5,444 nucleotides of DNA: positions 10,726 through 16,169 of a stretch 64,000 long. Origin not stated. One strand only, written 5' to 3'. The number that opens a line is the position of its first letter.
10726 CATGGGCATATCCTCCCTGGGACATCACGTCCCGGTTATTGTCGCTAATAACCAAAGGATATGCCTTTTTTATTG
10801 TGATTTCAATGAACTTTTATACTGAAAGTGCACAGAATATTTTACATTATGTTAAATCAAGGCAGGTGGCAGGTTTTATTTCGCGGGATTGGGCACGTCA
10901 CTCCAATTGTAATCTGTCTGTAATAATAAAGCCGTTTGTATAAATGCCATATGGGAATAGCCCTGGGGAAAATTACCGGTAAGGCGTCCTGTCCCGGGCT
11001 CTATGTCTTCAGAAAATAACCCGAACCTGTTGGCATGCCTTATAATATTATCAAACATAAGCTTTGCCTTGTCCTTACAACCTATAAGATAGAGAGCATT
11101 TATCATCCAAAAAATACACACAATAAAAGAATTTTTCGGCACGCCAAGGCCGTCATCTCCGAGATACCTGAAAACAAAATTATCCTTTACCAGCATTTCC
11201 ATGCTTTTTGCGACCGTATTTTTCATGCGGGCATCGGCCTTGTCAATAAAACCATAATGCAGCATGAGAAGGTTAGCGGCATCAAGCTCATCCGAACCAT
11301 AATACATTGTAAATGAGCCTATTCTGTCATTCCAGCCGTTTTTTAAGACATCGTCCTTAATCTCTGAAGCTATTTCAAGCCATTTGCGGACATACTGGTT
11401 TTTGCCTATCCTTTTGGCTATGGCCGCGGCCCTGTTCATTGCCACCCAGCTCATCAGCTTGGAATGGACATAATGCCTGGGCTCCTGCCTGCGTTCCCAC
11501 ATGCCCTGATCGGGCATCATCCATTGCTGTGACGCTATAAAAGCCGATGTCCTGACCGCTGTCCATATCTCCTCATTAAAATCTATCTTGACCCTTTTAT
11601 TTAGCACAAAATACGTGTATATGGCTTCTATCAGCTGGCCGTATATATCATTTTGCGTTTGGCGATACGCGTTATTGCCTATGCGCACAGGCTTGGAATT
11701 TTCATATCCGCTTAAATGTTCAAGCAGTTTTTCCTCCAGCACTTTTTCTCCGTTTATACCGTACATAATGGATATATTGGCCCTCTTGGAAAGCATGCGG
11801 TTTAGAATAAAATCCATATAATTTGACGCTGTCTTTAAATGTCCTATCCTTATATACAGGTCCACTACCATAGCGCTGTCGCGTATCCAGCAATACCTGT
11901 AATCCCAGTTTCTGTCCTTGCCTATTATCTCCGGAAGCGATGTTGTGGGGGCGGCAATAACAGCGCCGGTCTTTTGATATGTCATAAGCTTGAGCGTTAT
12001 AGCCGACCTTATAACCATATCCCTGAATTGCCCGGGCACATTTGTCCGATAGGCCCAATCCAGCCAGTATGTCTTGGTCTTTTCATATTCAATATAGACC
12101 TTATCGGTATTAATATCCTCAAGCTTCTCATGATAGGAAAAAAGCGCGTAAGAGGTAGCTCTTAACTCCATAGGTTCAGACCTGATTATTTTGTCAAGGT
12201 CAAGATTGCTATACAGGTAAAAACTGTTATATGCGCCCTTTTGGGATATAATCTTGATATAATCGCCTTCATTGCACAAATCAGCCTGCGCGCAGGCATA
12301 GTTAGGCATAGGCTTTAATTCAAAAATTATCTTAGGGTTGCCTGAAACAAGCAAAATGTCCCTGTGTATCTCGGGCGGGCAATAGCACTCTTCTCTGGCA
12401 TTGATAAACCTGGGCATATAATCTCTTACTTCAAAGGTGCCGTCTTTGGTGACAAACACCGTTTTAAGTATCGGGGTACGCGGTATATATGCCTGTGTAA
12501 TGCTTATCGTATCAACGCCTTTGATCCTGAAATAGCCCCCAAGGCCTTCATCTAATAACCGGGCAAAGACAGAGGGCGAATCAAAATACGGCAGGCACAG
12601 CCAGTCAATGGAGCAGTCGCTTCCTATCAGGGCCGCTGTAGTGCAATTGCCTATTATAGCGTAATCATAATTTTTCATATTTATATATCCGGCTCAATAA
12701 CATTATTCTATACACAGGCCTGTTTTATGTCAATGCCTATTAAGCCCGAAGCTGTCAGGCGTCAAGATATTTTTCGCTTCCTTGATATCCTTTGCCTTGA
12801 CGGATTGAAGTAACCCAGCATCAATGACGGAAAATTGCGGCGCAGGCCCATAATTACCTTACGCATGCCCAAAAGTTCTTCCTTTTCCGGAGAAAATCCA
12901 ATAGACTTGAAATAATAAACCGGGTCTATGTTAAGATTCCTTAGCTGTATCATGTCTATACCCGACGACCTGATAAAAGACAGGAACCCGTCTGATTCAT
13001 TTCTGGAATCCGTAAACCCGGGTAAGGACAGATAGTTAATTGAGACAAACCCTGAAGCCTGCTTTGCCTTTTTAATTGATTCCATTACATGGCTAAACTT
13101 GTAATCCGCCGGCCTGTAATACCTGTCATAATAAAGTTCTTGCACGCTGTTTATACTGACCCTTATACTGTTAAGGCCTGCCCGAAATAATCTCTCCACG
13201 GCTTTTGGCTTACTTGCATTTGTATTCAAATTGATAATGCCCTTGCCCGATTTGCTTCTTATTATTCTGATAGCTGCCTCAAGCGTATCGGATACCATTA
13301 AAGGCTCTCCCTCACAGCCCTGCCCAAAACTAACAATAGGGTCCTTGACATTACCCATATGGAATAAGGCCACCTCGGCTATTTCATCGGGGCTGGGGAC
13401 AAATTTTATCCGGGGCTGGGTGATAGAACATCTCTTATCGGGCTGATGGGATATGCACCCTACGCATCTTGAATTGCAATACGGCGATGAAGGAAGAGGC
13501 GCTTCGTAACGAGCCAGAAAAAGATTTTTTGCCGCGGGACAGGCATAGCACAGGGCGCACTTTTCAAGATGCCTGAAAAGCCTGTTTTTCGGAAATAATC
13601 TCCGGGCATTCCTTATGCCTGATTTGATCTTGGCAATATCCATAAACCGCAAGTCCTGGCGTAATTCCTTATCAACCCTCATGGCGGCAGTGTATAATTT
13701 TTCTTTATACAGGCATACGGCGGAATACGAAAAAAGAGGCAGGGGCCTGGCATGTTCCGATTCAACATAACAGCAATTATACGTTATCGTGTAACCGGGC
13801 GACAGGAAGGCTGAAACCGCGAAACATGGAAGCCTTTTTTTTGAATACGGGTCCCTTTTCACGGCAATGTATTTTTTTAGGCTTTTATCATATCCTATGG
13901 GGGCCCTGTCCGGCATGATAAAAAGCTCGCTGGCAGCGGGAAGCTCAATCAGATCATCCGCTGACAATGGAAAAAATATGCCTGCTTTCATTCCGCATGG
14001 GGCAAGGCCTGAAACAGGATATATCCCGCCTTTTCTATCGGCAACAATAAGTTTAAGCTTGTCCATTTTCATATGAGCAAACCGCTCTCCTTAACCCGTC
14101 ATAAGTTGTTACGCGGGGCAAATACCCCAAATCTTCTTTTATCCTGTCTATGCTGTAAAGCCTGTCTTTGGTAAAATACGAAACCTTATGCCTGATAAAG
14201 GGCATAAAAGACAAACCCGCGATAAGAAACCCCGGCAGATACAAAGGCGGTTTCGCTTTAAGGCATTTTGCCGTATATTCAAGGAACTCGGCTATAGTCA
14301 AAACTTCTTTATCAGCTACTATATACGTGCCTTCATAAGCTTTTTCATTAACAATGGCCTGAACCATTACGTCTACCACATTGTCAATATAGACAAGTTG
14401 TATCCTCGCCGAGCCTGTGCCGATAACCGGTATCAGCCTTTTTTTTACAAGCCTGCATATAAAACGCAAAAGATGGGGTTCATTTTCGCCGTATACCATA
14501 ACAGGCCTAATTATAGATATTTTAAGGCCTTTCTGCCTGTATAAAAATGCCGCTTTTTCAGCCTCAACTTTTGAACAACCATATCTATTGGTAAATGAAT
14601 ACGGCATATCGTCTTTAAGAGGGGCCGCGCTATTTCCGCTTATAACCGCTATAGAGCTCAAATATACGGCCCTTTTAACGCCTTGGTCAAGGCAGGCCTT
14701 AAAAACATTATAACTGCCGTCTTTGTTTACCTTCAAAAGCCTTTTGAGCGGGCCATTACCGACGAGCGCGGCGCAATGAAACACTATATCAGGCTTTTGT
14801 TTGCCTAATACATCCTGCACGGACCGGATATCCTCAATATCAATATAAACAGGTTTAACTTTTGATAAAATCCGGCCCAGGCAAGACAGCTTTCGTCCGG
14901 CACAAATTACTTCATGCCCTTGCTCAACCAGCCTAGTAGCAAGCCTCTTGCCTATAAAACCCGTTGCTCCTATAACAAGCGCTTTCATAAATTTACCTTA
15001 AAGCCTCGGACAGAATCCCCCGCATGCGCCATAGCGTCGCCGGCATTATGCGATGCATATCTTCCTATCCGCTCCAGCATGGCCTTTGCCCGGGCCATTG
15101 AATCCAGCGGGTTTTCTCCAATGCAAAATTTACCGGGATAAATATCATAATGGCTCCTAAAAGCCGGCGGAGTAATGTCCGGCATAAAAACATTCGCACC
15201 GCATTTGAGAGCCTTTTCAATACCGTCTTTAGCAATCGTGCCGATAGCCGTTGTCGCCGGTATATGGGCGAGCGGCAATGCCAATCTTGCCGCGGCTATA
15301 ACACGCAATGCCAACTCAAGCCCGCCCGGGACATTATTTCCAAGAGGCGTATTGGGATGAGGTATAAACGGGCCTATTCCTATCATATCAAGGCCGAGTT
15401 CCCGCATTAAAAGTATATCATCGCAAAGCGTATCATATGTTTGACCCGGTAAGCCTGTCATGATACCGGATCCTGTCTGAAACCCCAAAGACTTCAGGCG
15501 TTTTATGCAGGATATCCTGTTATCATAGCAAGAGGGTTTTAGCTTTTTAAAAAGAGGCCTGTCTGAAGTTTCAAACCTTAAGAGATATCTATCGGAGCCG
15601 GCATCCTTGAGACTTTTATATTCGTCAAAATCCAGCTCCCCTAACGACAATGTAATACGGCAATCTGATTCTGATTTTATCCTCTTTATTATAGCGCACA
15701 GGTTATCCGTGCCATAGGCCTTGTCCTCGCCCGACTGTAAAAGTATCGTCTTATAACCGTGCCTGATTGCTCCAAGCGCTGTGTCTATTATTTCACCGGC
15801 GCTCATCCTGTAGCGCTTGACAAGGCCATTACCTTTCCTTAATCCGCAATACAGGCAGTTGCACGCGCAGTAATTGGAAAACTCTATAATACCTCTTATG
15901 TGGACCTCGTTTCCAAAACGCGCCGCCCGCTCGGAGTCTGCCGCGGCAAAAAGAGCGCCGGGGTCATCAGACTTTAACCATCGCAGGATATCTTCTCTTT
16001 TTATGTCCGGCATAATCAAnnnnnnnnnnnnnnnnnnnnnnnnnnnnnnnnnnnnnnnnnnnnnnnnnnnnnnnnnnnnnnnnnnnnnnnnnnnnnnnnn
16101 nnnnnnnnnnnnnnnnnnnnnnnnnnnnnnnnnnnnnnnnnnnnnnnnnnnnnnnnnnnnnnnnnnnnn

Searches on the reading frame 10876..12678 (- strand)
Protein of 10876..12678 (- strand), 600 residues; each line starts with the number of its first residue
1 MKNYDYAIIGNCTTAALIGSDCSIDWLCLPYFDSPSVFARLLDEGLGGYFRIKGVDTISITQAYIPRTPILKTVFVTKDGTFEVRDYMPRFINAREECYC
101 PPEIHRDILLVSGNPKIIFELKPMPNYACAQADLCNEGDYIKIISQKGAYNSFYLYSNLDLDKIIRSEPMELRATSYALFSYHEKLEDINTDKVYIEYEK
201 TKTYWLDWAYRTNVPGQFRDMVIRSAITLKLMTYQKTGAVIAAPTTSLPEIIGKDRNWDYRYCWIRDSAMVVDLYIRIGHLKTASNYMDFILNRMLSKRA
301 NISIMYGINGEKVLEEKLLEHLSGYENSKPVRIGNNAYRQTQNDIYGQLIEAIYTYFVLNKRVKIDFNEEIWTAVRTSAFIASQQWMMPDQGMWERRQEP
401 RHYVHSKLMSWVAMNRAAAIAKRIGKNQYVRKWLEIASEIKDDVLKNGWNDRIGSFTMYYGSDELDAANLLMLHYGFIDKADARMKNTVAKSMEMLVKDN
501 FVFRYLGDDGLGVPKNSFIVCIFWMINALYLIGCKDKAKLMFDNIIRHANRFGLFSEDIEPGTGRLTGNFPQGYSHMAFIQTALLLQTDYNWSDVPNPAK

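Call 35: search_protein_families(library=pfam, proteins=[window:10876-12678:-], max_evalue=0.00001)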
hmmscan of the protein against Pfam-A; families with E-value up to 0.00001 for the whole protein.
window:10876-12678:- (600 aa): 2 families
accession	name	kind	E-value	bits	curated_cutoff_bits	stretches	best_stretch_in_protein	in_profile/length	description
PF00723.27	Glyco_hydro_15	-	1.3e-63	215.9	22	1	217-583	2-426/427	Glycosyl hydrolases family 15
PF19291.4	TREH_N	-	5.3e-14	52.4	23.1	1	7-145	19-146/211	Trehalase-like, N-terminal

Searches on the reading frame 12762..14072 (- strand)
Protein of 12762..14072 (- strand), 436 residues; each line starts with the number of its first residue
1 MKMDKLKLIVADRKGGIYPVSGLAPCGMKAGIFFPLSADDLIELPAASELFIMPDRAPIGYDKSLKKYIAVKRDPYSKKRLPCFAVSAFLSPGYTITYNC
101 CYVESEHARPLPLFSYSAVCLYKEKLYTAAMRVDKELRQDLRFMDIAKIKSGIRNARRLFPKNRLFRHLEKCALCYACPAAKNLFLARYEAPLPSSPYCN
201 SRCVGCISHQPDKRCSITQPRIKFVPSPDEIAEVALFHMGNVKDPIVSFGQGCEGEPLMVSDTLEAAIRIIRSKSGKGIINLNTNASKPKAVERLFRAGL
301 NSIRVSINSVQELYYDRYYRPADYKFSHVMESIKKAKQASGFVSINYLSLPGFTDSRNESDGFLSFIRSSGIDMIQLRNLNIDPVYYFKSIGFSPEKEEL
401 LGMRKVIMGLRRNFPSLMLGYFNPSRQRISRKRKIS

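Call 35: search_protein_families(library=pfam, proteins=[window:12762-14072:-], max_evalue=0.00001)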
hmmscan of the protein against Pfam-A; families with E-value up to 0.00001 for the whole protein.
window:12762-14072:- (436 aa): 1 family
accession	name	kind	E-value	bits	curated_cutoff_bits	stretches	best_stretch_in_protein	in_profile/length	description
PF04055.27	Radical_SAM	-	3.7e-16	60.2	29.5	1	195-357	3-158/166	Radical SAM superfamily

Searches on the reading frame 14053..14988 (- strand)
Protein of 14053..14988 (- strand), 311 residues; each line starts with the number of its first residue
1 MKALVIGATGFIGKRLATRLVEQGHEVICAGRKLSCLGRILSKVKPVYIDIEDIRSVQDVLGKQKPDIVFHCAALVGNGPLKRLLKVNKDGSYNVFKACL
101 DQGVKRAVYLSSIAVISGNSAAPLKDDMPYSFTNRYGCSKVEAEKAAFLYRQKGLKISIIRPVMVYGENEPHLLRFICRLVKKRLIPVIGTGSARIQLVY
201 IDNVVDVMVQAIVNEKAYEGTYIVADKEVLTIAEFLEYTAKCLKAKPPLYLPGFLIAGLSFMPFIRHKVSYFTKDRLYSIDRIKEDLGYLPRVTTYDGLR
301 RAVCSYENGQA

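Call 35: search_protein_families(library=pfam, proteins=[window:14053-14988:-], max_evalue=0.00001)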
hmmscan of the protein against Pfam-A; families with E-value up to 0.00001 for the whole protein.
window:14053-14988:- (311 aa): 8 families
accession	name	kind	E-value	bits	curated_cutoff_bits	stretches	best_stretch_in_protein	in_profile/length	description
PF01370.27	Epimerase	-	4.8e-38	131.4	20.9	1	3-217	1-230/240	NAD dependent epimerase/dehydratase family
PF01073.25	3Beta_HSD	-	1.3e-24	87.2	22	1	4-212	1-229/280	3-beta hydroxysteroid dehydrogenase/isomerase family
PF16363.11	GDP_Man_Dehyd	-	4.3e-20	72.9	27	1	4-300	1-330/332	GDP-mannose 4,6 dehydratase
PF04321.23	RmlD_sub_bind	-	2e-19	70.2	27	1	1-236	1-224/287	RmlD substrate binding domain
PF07993.18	NAD_binding_4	-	1.2e-18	67.7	20.1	1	7-208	3-258/258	Male sterility protein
PF13460.12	NAD_binding_10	-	1.5e-14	54.7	27.2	1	7-168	1-149/184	NAD(P)H-binding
PF02719.21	Polysacc_synt_2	-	3.2e-09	36.8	20.2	1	4-188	2-194/293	Polysaccharide biosynthesis protein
PF00106.31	adh_short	-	4.2e-06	26.8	26.6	1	3-165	3-182/195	short chain dehydrogenase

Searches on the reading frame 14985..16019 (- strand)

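Call 35: search_protein_families(library=pfam, proteins=[window:14985-16019:-], max_evalue=0.00001)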
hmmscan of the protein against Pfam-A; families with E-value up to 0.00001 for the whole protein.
window:14985-16019:- (344 aa): 1 family
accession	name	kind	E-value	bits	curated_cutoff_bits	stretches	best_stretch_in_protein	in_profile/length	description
PF04055.27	Radical_SAM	-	1.5e-19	71.2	29.5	1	45-201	1-162/166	Radical SAM superfamily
